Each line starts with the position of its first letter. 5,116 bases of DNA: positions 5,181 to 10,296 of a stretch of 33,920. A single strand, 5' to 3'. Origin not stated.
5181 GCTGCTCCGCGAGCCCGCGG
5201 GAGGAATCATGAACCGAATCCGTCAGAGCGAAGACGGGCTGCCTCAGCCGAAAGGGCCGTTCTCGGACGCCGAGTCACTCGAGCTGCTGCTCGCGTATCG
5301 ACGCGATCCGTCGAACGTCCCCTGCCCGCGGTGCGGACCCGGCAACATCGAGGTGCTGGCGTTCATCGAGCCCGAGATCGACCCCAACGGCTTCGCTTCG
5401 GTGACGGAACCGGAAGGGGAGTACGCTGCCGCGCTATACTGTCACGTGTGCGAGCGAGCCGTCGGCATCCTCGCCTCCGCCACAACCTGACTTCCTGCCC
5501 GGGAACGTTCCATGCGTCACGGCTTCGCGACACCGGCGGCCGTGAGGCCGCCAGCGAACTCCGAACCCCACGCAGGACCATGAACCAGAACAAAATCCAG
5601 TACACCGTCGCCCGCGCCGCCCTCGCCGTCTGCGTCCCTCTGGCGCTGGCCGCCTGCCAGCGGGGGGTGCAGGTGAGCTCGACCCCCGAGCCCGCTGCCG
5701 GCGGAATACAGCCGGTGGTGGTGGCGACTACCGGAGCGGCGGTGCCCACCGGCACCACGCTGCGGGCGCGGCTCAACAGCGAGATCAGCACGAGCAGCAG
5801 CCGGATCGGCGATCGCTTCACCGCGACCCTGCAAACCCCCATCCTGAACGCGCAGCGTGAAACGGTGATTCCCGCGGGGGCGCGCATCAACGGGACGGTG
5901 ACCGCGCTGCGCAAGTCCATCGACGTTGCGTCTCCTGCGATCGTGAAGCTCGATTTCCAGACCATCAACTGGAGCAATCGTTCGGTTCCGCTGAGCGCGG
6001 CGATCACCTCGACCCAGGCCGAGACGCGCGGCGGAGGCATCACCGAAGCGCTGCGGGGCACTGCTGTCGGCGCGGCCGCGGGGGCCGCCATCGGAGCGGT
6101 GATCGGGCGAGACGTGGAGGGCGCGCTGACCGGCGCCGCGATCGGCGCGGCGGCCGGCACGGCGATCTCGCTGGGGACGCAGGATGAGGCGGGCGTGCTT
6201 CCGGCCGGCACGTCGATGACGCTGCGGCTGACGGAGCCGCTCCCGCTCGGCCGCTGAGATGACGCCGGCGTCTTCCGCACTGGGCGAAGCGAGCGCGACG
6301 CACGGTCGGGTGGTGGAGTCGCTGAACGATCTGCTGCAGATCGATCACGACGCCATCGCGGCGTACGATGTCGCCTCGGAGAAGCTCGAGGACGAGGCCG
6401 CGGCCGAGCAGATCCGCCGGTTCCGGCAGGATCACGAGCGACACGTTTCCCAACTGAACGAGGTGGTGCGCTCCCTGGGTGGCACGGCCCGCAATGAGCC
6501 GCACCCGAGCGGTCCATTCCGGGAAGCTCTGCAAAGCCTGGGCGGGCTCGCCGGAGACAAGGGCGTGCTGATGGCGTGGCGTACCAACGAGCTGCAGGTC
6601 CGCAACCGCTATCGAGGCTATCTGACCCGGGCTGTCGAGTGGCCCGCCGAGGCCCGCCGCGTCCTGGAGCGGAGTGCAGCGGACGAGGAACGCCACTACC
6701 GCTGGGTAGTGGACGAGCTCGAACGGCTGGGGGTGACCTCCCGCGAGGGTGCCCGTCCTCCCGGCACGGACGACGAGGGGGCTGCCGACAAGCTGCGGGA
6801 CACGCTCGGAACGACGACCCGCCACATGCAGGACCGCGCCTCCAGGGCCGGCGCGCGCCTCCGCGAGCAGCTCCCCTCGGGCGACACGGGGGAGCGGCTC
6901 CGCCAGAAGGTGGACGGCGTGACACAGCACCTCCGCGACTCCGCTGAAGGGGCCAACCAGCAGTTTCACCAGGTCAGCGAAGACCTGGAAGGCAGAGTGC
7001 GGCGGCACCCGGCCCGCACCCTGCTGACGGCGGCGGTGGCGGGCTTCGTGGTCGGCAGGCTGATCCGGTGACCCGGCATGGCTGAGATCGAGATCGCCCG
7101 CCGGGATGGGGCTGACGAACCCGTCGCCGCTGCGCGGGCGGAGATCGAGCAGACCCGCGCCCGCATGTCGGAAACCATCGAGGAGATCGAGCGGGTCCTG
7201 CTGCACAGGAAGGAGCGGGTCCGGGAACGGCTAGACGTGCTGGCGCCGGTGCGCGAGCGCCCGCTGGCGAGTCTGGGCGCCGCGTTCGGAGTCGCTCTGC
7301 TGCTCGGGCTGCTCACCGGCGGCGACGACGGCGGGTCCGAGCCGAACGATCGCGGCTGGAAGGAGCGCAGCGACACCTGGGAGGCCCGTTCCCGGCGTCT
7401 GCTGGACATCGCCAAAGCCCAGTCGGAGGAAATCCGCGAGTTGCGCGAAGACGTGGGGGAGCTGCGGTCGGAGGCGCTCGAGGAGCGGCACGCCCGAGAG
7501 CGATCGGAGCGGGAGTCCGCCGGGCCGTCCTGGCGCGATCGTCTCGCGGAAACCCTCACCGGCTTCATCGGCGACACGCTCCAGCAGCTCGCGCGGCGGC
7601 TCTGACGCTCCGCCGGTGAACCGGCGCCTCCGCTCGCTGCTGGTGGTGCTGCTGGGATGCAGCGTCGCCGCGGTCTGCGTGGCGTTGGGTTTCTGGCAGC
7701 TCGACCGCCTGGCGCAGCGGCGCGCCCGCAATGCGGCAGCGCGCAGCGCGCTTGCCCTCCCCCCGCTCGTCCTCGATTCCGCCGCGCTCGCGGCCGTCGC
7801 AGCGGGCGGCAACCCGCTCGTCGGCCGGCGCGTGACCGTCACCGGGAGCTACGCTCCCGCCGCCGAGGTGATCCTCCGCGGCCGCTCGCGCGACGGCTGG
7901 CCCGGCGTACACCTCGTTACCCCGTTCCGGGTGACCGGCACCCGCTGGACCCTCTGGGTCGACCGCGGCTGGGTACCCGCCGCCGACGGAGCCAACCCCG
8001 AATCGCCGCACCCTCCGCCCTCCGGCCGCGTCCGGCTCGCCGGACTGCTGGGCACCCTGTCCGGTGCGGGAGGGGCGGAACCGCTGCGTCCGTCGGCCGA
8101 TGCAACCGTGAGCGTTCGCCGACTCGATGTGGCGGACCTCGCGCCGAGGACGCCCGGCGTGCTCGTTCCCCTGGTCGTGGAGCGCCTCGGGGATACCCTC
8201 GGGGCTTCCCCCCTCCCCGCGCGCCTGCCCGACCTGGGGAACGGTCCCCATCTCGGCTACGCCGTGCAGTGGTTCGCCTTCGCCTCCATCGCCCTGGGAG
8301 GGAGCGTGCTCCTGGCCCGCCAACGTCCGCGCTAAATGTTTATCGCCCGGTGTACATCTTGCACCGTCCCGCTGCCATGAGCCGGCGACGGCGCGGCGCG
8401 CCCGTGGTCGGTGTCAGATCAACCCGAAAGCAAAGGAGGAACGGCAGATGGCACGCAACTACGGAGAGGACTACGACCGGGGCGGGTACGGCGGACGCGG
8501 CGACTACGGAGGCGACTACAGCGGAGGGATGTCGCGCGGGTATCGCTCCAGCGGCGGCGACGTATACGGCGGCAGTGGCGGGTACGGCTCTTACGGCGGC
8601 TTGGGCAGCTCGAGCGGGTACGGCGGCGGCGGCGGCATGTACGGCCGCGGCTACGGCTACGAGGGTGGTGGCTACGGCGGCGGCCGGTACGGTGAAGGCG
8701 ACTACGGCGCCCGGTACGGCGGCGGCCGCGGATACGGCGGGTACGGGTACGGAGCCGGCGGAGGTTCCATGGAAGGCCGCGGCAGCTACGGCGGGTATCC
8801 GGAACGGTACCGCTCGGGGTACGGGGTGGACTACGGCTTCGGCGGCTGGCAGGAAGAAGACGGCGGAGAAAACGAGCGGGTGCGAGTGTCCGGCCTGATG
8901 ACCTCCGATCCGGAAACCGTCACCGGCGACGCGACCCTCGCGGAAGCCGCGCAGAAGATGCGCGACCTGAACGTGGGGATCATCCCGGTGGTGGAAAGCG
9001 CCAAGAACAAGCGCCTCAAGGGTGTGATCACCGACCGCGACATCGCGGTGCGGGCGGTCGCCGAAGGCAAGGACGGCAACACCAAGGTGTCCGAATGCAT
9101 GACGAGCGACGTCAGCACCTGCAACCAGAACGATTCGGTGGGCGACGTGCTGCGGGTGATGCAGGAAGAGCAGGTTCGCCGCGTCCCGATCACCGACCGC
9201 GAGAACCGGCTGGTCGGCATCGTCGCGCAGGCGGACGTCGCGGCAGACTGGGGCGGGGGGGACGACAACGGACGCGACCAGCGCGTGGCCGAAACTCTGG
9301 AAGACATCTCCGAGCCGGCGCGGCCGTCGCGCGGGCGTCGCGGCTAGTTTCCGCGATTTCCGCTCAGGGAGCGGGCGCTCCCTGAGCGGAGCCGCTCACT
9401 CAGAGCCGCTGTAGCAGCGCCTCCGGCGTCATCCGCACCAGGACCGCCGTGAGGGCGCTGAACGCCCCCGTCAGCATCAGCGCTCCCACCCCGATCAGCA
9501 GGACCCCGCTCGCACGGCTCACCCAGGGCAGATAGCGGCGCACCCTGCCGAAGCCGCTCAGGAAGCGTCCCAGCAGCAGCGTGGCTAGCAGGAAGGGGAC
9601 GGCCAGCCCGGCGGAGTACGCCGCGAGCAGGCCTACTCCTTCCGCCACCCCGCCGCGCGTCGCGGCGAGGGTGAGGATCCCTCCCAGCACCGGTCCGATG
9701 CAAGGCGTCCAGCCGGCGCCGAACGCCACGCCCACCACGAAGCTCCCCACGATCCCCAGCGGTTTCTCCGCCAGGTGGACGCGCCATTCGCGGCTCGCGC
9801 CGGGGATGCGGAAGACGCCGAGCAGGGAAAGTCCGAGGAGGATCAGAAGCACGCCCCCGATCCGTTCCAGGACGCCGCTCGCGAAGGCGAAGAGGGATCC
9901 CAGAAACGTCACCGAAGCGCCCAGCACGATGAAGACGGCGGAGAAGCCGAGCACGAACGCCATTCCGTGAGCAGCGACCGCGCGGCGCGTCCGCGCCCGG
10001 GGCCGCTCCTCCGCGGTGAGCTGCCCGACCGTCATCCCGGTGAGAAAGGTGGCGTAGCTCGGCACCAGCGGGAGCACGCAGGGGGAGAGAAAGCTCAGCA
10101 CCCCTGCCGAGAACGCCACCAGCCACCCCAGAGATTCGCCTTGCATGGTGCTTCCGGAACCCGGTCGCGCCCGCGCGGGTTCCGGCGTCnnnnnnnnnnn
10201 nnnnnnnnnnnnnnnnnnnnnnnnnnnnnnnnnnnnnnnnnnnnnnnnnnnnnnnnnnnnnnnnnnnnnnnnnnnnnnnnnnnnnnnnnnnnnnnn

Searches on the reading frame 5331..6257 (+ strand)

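Call 9: search_protein_families(library=pfam, proteins=[window:5331-6257:+], max_evalue=0.01)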
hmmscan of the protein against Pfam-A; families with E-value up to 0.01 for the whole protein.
window:5331-6257:+ (308 aa): 5 families
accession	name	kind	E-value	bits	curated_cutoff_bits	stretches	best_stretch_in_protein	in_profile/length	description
PF13441.11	Gly-zipper_YMGG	-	1.8e-08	34.4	28.9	1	239-280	2-43/45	YMGG-like Gly-zipper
PF13436.11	Gly-zipper_OmpA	-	4.6e-07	30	27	1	238-278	2-42/44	Glycine-zipper domain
PF13488.11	Gly-zipper_Omp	-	8.3e-07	29.3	25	2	243-280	2-39/46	Glycine zipper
PF05433.20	Rick_17kDa_Anti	-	4.9e-06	26.8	24.2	1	243-279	2-42/43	Glycine zipper 2TM domain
PF21724.2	DUF6861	-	0.0055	16.6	28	0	244-280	47-81/194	Family of unknown function (DUF6861)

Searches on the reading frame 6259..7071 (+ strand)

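Call 9: search_protein_families(library=pfam, proteins=[window:6259-7071:+], max_evalue=0.01)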
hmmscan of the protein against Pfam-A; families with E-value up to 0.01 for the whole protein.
window:6259-7071:+ (270 aa): 4 families
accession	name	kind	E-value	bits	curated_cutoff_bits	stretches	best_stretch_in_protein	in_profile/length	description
PF09537.16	DUF2383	-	4.8e-12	46.4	30.8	1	18-119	2-106/111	Domain of unknown function (DUF2383)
PF01442.23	Apolipoprotein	-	0.00088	19.5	90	1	176-249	68-143/190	Apolipoprotein A1/A4/E domain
PF13668.12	Ferritin_2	-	0.0022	18.6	24.7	0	21-82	5-73/138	Ferritin-like domain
PF18391.7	CHIP_TPR_N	-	0.0093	17.1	26.7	0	21-69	23-72/83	CHIP N-terminal tetratricopeptide repeat domain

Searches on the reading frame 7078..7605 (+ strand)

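Call 9: search_protein_families(library=pfam, proteins=[window:7078-7605:+], max_evalue=0.01)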
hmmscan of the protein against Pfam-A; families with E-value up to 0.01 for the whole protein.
window:7078-7605:+ (175 aa): 2 families
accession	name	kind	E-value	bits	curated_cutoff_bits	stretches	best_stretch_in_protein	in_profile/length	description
PF19029.5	DUF883_C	-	3.1e-05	24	27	1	58-79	5-26/30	DUF883 C-terminal glycine zipper region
PF12277.13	DUF3618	-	0.007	17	24.9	1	16-38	4-26/47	Protein of unknown function (DUF3618)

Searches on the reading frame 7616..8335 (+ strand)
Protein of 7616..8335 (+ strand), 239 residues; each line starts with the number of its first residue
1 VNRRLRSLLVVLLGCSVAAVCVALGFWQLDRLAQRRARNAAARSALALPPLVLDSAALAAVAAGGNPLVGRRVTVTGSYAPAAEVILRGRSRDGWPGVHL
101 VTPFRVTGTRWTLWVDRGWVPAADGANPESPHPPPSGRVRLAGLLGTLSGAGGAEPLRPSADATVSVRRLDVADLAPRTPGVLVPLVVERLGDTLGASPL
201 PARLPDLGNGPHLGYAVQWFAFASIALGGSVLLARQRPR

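Call 9: search_protein_families(library=pfam, proteins=[window:7616-8335:+], max_evalue=0.01)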
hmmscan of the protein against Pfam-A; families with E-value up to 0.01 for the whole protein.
window:7616-8335:+ (239 aa): 1 family
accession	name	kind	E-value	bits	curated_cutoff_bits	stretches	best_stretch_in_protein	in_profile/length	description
PF02104.20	SURF1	-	1.8e-38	133.4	23.4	1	17-223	3-204/205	SURF1 family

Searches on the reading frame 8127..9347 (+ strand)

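Call 9: search_protein_families(library=pfam, proteins=[window:8127-9347:+], max_evalue=0.01)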
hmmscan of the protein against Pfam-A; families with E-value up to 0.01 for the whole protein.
window:8127-9347:+ (406 aa): 1 family
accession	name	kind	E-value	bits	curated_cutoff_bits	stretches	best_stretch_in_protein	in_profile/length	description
PF00571.33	CBS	-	4.9e-26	91.3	24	2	254-307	1-52/57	CBS domain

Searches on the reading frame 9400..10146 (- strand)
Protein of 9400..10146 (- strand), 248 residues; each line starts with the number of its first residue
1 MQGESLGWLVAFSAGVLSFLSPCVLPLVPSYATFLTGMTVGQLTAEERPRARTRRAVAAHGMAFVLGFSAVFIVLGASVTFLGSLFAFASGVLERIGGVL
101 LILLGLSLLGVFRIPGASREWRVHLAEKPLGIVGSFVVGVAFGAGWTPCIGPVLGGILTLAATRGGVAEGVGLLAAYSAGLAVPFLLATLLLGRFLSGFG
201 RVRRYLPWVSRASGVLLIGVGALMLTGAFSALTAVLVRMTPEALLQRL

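Call 9: search_protein_families(library=pfam, proteins=[window:9400-10146:-], max_evalue=0.01)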
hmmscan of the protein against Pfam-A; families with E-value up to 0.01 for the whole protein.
window:9400-10146:- (248 aa): 1 family
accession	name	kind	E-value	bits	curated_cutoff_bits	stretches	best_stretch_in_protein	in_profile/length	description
PF02683.22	DsbD_TM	-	2.1e-15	57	27.1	1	10-225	7-215/219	Cytochrome C biogenesis protein transmembrane domain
